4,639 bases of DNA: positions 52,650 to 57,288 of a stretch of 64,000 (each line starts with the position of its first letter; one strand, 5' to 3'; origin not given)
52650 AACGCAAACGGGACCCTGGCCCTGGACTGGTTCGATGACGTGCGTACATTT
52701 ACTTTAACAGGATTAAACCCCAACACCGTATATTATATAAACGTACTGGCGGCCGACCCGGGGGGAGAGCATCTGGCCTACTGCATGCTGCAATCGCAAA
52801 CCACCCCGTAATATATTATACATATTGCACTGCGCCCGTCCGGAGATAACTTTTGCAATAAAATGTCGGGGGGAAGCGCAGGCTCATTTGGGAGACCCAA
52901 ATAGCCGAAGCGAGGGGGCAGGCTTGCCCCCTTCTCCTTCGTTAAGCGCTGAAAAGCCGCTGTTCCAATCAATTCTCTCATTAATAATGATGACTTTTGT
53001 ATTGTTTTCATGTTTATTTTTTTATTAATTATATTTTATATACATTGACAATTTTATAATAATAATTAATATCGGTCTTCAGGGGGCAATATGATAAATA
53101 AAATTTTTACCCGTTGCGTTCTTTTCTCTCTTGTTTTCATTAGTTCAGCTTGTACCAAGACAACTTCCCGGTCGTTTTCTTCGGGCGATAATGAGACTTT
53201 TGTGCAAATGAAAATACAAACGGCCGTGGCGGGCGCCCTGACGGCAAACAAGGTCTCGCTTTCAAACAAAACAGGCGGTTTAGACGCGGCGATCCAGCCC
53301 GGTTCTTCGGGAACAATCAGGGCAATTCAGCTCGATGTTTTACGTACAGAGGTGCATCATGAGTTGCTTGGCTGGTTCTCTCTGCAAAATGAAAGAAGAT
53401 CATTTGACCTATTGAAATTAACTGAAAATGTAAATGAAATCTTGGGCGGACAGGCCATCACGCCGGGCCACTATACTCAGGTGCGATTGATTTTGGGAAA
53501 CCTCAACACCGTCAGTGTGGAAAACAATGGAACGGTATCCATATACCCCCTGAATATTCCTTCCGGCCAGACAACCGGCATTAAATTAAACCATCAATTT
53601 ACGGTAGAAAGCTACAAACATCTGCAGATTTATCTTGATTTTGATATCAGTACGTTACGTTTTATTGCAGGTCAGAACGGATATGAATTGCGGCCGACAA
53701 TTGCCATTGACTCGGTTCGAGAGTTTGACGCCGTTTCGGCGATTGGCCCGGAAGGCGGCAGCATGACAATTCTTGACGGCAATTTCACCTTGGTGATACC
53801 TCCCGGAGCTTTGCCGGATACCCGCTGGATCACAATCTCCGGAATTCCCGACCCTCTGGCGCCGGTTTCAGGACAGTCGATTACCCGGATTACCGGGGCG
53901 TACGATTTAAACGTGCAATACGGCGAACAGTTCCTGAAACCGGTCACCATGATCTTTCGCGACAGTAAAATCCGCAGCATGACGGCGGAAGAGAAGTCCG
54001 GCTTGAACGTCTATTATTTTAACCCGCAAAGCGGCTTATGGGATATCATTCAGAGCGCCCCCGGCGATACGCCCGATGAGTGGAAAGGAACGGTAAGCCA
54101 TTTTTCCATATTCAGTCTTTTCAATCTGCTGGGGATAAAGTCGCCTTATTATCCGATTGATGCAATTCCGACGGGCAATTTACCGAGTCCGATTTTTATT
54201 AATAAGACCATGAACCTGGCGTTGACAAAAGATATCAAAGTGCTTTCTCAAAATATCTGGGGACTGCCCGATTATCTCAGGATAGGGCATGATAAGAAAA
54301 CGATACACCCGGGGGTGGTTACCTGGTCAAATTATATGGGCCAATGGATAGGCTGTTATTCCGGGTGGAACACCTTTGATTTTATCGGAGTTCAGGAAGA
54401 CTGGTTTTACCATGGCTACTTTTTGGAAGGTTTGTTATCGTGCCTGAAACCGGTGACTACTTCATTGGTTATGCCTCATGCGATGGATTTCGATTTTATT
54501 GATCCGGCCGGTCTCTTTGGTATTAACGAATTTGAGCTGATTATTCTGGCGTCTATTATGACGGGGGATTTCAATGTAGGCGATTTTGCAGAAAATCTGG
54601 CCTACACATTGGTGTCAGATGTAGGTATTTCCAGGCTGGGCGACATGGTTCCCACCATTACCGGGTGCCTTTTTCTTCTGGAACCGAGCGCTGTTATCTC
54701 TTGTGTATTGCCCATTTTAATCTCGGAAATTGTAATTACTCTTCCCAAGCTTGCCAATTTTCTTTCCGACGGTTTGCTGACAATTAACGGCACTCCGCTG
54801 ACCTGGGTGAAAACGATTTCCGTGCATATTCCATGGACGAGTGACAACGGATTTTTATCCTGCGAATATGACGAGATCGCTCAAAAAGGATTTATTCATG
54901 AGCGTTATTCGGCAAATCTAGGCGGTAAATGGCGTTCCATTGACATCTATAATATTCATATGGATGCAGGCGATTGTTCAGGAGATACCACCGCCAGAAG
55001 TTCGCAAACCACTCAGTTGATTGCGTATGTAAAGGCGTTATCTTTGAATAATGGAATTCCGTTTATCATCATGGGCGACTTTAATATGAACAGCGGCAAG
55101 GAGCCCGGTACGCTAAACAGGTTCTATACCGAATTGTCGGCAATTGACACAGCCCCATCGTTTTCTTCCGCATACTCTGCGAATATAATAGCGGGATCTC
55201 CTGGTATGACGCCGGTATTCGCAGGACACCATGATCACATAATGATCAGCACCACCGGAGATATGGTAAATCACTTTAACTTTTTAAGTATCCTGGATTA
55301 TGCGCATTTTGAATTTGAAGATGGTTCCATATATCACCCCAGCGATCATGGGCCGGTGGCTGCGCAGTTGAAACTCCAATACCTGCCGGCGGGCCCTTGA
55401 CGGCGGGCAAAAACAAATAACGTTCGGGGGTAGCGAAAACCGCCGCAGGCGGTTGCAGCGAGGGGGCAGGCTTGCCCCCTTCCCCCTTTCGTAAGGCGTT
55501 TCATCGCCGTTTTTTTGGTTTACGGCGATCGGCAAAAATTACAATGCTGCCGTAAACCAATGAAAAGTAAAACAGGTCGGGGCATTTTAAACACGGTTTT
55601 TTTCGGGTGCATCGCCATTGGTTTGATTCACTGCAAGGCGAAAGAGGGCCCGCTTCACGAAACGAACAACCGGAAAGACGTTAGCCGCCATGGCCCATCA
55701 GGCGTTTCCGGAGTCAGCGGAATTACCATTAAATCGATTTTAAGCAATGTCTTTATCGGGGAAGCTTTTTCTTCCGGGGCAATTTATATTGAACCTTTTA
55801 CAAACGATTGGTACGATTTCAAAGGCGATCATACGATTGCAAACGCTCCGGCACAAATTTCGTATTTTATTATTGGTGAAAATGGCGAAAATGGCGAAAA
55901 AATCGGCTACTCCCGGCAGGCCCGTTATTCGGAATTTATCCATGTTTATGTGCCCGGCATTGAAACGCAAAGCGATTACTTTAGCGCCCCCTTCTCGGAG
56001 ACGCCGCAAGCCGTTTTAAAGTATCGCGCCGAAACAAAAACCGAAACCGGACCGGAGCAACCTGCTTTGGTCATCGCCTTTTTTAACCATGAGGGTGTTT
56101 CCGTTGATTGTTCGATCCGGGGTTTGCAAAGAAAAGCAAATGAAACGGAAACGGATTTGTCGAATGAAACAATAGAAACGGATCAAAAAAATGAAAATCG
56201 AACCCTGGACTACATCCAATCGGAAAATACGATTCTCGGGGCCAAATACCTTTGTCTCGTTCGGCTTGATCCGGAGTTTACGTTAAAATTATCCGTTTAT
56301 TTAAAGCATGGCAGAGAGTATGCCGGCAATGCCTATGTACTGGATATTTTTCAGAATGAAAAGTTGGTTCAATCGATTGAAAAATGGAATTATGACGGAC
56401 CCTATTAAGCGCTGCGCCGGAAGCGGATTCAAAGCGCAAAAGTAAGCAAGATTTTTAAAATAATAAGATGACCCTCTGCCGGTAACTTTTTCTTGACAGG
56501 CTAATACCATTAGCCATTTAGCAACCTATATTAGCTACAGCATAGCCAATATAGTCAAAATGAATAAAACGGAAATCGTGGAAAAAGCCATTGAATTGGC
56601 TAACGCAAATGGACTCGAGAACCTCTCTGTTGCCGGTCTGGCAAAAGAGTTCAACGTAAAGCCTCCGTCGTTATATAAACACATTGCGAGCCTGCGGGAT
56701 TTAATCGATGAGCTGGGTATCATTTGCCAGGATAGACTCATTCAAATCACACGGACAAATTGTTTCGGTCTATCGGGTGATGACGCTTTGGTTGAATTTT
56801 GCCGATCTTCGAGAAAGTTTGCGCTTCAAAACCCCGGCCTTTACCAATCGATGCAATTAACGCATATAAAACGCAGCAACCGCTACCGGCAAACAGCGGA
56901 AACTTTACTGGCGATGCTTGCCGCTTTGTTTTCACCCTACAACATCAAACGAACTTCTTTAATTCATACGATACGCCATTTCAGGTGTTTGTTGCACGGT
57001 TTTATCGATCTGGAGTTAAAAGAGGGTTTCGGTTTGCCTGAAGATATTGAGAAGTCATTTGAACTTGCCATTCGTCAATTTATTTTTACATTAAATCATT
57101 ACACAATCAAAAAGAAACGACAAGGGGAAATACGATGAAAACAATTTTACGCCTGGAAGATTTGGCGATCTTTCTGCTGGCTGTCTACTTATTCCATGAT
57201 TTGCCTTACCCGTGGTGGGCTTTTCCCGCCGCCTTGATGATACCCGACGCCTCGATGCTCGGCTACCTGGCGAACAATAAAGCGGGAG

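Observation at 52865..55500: Direct copies of a double-hairpin intergenic element bracket the nSMase-like gene (third copy at 18703-18780)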

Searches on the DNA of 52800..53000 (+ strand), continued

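Call 87: search_with_rna_model(model_id=R2, sources=[L018, L019, L013, L014, L017, L010, L011], filters=off, max_evalue=1, show_alignments=4)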
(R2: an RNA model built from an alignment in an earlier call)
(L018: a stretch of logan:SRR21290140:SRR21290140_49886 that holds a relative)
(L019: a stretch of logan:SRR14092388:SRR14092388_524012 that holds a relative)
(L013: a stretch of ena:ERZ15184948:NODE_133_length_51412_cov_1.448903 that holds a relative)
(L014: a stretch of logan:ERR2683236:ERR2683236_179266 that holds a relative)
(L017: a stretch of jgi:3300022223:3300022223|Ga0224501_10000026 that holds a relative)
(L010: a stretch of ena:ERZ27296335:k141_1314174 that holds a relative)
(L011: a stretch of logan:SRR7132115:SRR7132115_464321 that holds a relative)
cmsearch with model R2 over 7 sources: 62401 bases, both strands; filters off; matches with E-value up to 1: 2.
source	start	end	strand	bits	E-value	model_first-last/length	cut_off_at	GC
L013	10626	10677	+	12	0.48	1-57/57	no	0.54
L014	3685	3736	+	12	0.48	1-57/57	no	0.54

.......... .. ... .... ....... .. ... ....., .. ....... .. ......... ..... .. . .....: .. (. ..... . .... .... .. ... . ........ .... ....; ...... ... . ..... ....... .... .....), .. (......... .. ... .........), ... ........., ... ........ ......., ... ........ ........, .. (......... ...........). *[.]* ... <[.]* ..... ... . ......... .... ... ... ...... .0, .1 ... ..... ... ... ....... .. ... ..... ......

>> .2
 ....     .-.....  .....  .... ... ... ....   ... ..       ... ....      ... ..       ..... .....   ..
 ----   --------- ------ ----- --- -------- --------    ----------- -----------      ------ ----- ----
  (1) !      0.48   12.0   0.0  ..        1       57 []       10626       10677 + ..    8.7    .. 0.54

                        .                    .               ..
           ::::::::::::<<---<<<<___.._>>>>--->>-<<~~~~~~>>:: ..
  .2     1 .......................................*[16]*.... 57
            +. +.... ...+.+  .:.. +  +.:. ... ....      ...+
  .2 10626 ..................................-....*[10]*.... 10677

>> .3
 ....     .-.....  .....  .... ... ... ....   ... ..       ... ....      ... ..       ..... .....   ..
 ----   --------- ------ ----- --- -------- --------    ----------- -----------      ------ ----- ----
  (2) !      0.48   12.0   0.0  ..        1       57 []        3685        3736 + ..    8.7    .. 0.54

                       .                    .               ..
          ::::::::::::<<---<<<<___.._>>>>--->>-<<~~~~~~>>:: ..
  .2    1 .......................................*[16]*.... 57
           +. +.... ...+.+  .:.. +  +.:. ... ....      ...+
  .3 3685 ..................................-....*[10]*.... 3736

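Call 103: search_with_rna_model(model_id=R2, sources=[L020, L021, L022], filters=off, max_evalue=1, show_alignments=3)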
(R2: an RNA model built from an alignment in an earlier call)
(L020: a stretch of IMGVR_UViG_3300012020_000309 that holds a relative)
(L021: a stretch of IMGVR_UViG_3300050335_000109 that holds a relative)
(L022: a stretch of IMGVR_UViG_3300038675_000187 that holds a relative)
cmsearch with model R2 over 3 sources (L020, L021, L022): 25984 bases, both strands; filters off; matches with E-value up to 1: 1.
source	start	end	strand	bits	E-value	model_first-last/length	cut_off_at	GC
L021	6698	6765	-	9.1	0.86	1-57/57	no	0.43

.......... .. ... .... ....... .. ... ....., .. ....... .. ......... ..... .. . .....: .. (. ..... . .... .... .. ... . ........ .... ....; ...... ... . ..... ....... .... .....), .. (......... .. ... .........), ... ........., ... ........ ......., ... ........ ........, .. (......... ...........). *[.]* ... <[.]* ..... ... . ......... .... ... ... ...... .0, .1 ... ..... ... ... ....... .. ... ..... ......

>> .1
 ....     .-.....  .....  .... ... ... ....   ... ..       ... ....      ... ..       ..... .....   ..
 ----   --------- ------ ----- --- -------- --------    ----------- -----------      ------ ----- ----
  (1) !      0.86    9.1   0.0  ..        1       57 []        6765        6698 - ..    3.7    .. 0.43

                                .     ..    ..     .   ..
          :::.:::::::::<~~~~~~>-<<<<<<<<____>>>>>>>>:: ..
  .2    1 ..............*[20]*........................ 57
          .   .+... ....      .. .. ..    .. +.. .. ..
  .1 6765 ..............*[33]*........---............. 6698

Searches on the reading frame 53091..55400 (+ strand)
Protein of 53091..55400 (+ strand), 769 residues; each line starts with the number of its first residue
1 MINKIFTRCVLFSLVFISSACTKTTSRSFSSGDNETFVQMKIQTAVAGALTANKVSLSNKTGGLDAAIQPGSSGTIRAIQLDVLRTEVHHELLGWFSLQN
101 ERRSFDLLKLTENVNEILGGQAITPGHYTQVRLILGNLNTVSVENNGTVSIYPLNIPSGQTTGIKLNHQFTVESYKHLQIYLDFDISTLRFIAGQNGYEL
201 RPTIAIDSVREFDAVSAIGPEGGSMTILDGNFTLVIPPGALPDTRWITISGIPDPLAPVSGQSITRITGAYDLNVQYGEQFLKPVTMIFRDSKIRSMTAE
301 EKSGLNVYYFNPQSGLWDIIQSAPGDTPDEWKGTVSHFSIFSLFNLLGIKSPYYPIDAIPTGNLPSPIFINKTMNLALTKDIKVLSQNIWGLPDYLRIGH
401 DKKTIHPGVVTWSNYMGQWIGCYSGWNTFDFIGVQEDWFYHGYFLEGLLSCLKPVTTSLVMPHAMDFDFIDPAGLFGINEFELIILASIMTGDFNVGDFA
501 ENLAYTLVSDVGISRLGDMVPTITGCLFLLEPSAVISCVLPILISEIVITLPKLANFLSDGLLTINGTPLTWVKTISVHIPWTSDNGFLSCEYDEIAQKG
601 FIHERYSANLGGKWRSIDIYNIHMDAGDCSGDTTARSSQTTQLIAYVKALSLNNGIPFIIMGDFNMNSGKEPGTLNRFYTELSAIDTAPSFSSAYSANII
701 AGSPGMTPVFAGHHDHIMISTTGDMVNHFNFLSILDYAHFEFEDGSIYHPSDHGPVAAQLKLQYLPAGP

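Call 9: search_protein_families(library=pfam, proteins=[window:53091-55400:+])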
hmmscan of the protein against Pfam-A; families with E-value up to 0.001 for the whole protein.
window:53091-55400:+ (769 aa): 2 families
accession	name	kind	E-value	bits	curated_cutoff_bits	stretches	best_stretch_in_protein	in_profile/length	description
PF14321.11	DUF4382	-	1.3e-18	68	25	1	75-202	15-136/136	Domain of unknown function (DUF4382)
PF03372.29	Exo_endo_phos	-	0.00014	22.1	24.5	0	635-721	125-204/225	Endonuclease/Exonuclease/phosphatase family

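Call 18: find_encoding_contigs(protein=window:53091-55400:+, flank=10000, max_places=10)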
Protein window:53091-55400:+ (769 aa): 2 contigs read that carry it; 1 place shown.
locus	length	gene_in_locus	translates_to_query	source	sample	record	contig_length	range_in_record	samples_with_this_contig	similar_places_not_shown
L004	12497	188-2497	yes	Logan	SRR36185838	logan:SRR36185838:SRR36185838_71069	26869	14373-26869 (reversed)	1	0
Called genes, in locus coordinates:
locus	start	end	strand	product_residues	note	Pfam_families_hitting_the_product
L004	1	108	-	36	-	?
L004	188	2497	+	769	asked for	PF14321:DUF4382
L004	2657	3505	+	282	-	-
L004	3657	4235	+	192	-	PF00440:TetR_N (weak), PF13305:TetR_C_33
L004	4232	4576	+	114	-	PF14079:DUF4260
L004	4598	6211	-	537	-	PF04055:Radical_SAM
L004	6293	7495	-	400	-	PF10023:Aminopep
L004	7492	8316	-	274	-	PF01569:PAP2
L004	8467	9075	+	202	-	PF09335:VTT_dom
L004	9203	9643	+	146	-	PF02561:FliS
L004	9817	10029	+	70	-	-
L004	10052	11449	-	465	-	PF00919:UPF0004, PF04055:Radical_SAM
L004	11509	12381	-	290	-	PF07719:TPR_2 (faint), PF13181:TPR_8 (faint), PF13428:TPR_14 (faint), PF13432:TPR_16 (weak), PF14559:TPR_19 (faint), PF07721:TPR_4 (faint), PF13432:TPR_16 (weak)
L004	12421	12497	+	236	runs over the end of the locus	PF01135:PCMT, PF00398:RrnaAD (weak)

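Call 44: find_homologous_proteins(query=window:53091-55400:+)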
Query window:53091-55400:+ (769 aa): 3 proteins with E <= 0.001 among 8000 candidates.
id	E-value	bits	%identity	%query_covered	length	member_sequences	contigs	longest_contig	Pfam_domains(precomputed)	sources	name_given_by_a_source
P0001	0.0e+0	1773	100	100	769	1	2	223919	PF14321.12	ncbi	-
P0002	5.2e-15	73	34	24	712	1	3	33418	PF14321.12,PF09992.15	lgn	-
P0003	9.6e-6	43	31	16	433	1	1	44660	PF14321.12,PF13620.13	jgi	jgi:hypothetical protein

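Call 47: search_protein_families(library=ncbifam, proteins=[window:53091-55400:+], max_evalue=0.01)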
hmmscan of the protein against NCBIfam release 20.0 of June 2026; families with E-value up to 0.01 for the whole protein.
window:53091-55400:+ (769 aa): 0 families

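Call 63: list_cluster_members(proteins=[P0001, P0004])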
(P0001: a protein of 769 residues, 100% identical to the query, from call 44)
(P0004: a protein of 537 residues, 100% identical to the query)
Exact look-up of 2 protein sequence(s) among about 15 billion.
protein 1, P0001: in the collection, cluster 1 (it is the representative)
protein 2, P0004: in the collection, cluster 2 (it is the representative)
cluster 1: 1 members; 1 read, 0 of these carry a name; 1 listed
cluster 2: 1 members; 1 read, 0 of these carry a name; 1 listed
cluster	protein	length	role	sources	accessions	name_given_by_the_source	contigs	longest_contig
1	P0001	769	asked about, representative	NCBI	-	-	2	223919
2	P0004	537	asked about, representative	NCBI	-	-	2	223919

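Call 66: search_solved_structures(query=window:53091-55400:+, max_evalue=0.01)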
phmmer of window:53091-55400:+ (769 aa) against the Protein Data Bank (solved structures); distinct sequences matched with E-value up to 0.01: 0.

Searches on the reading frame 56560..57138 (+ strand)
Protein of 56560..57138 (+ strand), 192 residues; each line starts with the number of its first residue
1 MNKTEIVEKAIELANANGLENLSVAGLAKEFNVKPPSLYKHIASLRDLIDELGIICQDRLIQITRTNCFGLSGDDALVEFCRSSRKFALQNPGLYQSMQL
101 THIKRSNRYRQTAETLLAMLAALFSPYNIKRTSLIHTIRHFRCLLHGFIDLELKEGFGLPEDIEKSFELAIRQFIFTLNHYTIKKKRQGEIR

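Call 9: search_protein_families(library=pfam, proteins=[window:56560-57138:+])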
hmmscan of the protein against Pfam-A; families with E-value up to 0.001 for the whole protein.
window:56560-57138:+ (192 aa): 2 families
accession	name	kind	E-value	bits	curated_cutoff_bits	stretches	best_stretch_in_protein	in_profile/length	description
PF13305.11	TetR_C_33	-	4.3e-20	72.7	26.8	1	77-174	1-103/103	Tetracyclin repressor-like, C-terminal domain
PF00440.29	TetR_N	-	4.1e-06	26.9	24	1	6-51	1-46/47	Bacterial regulatory proteins, tetR family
